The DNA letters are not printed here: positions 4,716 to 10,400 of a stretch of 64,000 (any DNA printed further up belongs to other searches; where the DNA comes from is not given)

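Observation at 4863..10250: Giant 1795-aa secreted multicopper oxidase in the size class of Mn(II)-oxidising MofA/MnxG enzymes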

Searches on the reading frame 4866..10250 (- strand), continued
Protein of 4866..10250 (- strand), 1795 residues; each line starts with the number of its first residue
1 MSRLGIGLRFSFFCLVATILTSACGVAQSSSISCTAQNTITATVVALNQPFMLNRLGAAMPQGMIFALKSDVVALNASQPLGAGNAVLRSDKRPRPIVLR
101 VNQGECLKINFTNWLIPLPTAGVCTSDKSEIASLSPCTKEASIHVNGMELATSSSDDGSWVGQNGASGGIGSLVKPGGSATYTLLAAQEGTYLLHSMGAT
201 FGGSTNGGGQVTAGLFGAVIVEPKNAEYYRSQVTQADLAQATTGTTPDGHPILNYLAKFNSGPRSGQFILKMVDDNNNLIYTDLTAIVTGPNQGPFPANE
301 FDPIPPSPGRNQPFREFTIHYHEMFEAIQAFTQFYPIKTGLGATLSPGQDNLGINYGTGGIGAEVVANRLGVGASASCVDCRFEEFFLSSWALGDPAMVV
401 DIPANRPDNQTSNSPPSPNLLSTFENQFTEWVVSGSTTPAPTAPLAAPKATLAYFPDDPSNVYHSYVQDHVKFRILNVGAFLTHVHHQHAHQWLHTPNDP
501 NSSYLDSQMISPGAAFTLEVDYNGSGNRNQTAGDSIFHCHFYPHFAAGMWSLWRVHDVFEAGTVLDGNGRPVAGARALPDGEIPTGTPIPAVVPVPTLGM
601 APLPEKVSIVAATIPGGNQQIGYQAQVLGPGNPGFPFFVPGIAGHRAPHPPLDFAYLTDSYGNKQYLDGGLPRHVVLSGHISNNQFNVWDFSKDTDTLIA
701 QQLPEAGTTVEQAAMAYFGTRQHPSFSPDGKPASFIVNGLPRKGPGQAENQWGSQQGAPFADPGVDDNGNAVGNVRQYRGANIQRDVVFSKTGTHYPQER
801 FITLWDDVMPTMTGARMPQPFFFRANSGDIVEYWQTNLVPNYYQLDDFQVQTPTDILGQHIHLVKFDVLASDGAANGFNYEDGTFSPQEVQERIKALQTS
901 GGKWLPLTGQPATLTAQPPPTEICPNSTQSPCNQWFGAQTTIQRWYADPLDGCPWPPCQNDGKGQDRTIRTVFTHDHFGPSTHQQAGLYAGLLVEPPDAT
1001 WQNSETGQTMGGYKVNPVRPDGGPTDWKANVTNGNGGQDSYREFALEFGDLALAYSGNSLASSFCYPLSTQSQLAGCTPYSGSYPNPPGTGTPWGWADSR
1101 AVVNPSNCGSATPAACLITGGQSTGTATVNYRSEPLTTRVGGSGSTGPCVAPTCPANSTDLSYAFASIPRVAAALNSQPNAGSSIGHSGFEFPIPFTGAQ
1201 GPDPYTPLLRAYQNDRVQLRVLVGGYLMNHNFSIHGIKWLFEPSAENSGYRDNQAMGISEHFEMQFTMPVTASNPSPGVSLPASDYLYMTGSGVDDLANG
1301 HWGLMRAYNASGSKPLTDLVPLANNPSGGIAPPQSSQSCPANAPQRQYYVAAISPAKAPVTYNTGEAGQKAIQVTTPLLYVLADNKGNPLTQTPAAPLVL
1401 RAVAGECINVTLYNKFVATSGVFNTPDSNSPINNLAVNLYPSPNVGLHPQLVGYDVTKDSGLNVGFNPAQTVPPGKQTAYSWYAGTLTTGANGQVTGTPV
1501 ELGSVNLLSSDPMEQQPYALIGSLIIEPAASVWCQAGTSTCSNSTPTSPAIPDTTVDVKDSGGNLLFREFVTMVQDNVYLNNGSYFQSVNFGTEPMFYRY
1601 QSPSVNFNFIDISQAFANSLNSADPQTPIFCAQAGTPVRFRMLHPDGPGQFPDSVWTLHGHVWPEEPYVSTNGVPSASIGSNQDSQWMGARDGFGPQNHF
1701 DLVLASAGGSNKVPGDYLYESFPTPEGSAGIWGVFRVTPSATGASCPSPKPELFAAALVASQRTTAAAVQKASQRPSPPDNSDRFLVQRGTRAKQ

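Call 18: list_cluster_members(proteins=[P0002, P0004, P0005, P0007, P0084, P0115, P0090, P0035, P0037, P0093])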
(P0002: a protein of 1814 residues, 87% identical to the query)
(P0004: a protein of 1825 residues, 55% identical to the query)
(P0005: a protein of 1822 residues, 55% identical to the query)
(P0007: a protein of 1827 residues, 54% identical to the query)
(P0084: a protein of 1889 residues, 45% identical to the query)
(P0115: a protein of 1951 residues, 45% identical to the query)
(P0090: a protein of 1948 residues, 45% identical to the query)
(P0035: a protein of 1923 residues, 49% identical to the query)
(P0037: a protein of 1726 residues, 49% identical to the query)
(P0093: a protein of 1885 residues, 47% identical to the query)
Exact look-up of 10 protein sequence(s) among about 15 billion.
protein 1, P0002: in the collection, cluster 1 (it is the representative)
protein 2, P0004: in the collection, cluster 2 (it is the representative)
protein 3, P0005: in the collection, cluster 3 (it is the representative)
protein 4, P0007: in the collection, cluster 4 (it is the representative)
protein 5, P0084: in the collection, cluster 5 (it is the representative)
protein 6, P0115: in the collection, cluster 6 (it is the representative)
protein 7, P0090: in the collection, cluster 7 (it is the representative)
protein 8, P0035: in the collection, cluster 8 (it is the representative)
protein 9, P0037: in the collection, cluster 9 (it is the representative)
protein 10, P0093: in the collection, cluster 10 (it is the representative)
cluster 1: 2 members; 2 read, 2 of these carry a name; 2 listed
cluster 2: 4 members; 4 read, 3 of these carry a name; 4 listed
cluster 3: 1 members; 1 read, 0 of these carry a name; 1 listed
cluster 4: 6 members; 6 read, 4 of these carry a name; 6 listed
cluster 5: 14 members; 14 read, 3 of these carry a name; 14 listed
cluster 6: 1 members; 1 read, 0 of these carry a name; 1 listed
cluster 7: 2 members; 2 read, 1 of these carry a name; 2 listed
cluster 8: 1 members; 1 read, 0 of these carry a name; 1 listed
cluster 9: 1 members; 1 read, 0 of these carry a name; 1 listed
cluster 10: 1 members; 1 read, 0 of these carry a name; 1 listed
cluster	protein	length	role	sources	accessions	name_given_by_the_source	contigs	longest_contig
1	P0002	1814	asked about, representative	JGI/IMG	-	manganese oxidase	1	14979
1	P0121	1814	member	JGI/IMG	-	manganese oxidase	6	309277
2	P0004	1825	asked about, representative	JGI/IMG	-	hypothetical protein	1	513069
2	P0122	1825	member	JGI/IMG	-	manganese oxidase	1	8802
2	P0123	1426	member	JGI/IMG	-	hypothetical protein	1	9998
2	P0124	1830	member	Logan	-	-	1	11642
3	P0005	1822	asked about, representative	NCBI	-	-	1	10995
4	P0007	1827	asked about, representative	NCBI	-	-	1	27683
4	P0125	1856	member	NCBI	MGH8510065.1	MAG: multicopper oxidase domain-containing protein [Gammaproteobacteria bacterium]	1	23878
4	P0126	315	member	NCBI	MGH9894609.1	MAG: multicopper oxidase domain-containing protein, partial [bacterium]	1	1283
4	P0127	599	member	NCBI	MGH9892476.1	MAG: hypothetical protein ACREA0_10920, partial [bacterium]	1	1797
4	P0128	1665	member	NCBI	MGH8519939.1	MAG: multicopper oxidase domain-containing protein, partial [Gammaproteobacteria ...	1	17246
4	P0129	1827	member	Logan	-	-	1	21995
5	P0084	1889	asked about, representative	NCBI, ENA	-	-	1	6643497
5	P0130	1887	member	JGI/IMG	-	hypothetical protein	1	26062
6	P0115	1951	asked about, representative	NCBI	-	-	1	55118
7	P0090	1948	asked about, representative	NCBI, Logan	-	-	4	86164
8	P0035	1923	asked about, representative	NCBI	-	-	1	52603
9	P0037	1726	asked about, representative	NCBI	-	-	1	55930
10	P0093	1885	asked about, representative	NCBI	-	-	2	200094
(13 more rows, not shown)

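Call 20: find_related_loci(query=A1, collection=genome_contigs, flank=10000)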
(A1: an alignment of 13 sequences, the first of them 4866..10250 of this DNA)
Query A1 (1795 aa) in genome_contigs; peptide patterns used: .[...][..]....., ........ (x = any residue, [..] = any of these).
599 stretches matched a pattern (row limit reached: there are more); 572 encode a relative of the query (tblastn E <= 1e-3); the best 80 are kept; 80 distinct loci.
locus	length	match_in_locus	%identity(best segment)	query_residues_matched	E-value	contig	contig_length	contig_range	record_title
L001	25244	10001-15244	54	34-1794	0e+0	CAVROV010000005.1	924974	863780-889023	MAG: Terriglobia bacterium isolate MFD01213.bin.1.143 genome assembly, contig: contig_6180, whole genome shotgun sequenc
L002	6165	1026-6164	54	8-1702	0e+0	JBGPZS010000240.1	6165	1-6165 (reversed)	MAG: Terriglobia bacterium isolate OBJ1_062018_070_2 k141_1397097_length_6165_cov_12.0000, whole genome shotgun sequence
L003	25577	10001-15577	50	39-1792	0e+0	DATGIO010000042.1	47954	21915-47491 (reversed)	MAG TPA_asm: Candidatus Angelobacter sp. isolate SMAG_U9809 k141_124810, whole genome shotgun sequence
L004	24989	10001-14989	49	3-1739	0e+0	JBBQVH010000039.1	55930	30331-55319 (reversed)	MAG: Blastocatellia bacterium isolate Co_metawrap_1988 Cmw_1988_k141_20841784_length_55930_cov_11.0000, whole genome sho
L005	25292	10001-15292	45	40-1737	0e+0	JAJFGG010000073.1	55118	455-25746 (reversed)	MAG: Alphaproteobacteria bacterium isolate OFTM58 OFTM58_72, whole genome shotgun sequence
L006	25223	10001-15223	46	15-1739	0e+0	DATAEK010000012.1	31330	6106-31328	MAG TPA_asm: Vicinamibacterales bacterium isolate SMAG_U6775 k141_5682331, whole genome shotgun sequence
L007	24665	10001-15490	45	3-1785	0e+0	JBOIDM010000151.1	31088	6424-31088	MAG: Gammaproteobacteria bacterium isolate SC-S_metawrap_bin.27 k127_4082762, whole genome shotgun sequence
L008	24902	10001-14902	46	11-1779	0e+0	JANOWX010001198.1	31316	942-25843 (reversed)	MAG: Acidobacteriota bacterium isolate VAR_35_metabat_317 VAR_35_k141_1415903, whole genome shotgun sequence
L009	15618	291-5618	45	13-1747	0e+0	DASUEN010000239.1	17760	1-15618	MAG TPA_asm: Thermoanaerobaculia bacterium isolate SMAG_U1354 k141_218791, whole genome shotgun sequence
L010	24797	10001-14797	47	6-1739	0e+0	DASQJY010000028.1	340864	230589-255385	MAG TPA_asm: Thermoanaerobaculia bacterium isolate SMAG_U11898 k141_5127335, whole genome shotgun sequence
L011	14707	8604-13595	46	36-1737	0e+0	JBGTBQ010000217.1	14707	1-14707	MAG: Pyrinomonadaceae bacterium isolate JTS-RE10 k141_7979556, whole genome shotgun sequence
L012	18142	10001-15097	45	13-1739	0e+0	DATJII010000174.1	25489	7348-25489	MAG TPA_asm: Candidatus Limnocylindria bacterium isolate SMAG_U15534 k141_8142999, whole genome shotgun sequence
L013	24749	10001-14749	46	25-1739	0e+0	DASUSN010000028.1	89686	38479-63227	MAG TPA_asm: Thermoanaerobaculia bacterium isolate SMAG_U1737 k141_12994, whole genome shotgun sequence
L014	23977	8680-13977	44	32-1748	0e+0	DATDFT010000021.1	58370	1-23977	MAG TPA_asm: Pyrinomonadaceae bacterium isolate SMAG_U233 k141_312061, whole genome shotgun sequence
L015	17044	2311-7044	46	37-1739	0e+0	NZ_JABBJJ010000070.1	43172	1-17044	Pyxidicoccus fallax strain DSM 14698 NODE_70_length_43172_cov_35.8809, whole genome shotgun sequence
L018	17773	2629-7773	44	1-1741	0e+0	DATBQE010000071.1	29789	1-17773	MAG TPA_asm: Burkholderiaceae bacterium isolate SMAG_U4095 k141_1268582, whole genome shotgun sequence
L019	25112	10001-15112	45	32-1738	0e+0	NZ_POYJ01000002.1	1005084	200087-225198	Aquimarina sediminis strain w01 contig2, whole genome shotgun sequence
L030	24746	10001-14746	46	12-1739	0e+0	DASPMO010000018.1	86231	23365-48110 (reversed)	MAG TPA_asm: Thermoanaerobaculia bacterium isolate SMAG_U12094 k141_377369, whole genome shotgun sequence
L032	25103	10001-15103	45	37-1739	0e+0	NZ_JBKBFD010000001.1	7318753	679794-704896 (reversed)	Duganella sp. CT11-25 contig_1_np1212, whole genome shotgun sequence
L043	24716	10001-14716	45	34-1739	0e+0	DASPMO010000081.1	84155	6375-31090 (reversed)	MAG TPA_asm: Thermoanaerobaculia bacterium isolate SMAG_U12094 k141_44918, whole genome shotgun sequence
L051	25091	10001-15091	44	38-1747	0e+0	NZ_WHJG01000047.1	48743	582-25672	Massilia frigida strain CCM 8695 NODE_47_length_48743_cov_7.844228, whole genome shotgun sequence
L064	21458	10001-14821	46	1-1738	0e+0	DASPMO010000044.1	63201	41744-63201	MAG TPA_asm: Thermoanaerobaculia bacterium isolate SMAG_U12094 k141_5716, whole genome shotgun sequence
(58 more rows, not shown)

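Call 39: search_dna_similar(query=window:4866-10250:-, collection=plasmids, mode=protein, max_rows=25)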
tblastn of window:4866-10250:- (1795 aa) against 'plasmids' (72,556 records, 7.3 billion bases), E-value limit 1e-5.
Records with a match: 32; places in all: 42; records where one place covers at least 80% of the query: 2.
Best place of each record, by identity: <60% 32.
By first word of the organism name: Paracoccus 8; Priestia 4; Bacillus 2; Pseudonocardia 2; Indioceanicola 1; Roseomonas 1; Rubrobacter 1; Sphingobium 1; Shinella 1; Methylobacterium 1; and 10 more.
By predicted mobility (MOB-suite, as given by PLSDB): non-mobilizable 27; mobilizable 3; conjugative 2.
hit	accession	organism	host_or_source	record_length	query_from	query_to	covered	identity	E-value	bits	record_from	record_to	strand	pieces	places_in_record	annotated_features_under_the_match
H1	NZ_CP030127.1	Indioceanicola profundi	sediment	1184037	13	1738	96%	40.1%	0e+0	1060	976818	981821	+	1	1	none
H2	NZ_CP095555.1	Roseomonas gilardii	single cell,blood and other clinical ...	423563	34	1748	80%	33.3%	2e-154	696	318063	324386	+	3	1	hypothetical protein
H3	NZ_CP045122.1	Rubrobacter marinus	single pure culture,marine sediment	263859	27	1748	86%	29.0%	8e-62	378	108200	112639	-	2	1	hypothetical protein | Ig-like domain-containing protein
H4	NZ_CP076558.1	Sphingobium xenophagum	bacteria,La Roche-Posay thermal water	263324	38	1308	71%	31.6%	7e-135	476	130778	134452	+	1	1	hypothetical protein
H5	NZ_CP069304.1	Shinella sp. PSBB067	monoisolate,Minnesota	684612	3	1055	53%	33.2%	6e-70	457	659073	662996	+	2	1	hypothetical protein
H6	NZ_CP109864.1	Paracoccus aminovorans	bacteria,human fecal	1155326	38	1056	57%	30.5%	1e-102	376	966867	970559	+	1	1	record has no annotation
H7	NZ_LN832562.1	Paracoccus aminovorans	-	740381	38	1056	57%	30.3%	3e-104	381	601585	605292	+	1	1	hypothetical protein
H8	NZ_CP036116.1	Bacillus mycoides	cell culture,soil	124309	455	1751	61%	27.9%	4e-42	329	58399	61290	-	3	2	multicopper oxidase domain-containing protein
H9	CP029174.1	Methylobacterium sp. DM1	-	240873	31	1058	54%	30.7%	6e-65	425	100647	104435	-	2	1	hypothetical protein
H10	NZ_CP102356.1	Paracoccus sp. SMMA_5_TC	pure culture,Lotus pond, a sulfur-borax ...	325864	37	1056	52%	32.1%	3e-90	406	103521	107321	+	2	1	hypothetical protein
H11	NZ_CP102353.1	Paracoccus sp. SMMA_5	pure culture,Lotus pond, a sulfur-borax ...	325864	37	1056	52%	32.1%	3e-90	406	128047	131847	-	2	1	hypothetical protein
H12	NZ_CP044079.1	Paracoccus yeei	Homo sapiens,clinical isolate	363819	37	1056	47%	33.0%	2e-56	406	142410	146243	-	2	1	hypothetical protein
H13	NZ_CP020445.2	Paracoccus yeei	Homo sapiens,Urine suprapubic aspirate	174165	37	1056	47%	32.9%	2e-56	404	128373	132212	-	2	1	hypothetical protein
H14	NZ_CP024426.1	Paracoccus yeei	Homo sapiens,single cell,skin swab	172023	37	1056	47%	32.9%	3e-56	403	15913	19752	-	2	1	hypothetical protein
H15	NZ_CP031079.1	Paracoccus yeei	Homo sapiens,single cell,eye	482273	37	1056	47%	32.7%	2e-56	403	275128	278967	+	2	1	hypothetical protein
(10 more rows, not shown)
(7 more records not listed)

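Call 43: get_annotated_region(hit=H1, flank=9000)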
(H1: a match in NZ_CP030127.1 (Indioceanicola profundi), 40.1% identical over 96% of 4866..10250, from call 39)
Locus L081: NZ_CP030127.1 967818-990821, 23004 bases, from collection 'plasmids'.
description: Indioceanicola profundi strain SCSIO 08040 plasmid unnamed1, complete sequence
organism: Indioceanicola profundi (NCBI taxid 2220096)
taxonomy: Bacteria; Pseudomonadota; Alphaproteobacteria; Rhodospirillales; Azospirillaceae; Indioceanicola; Indioceanicola profundi
host: -; source: sediment; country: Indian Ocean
typing (MOB-suite, as given by PLSDB): non-mobilizable
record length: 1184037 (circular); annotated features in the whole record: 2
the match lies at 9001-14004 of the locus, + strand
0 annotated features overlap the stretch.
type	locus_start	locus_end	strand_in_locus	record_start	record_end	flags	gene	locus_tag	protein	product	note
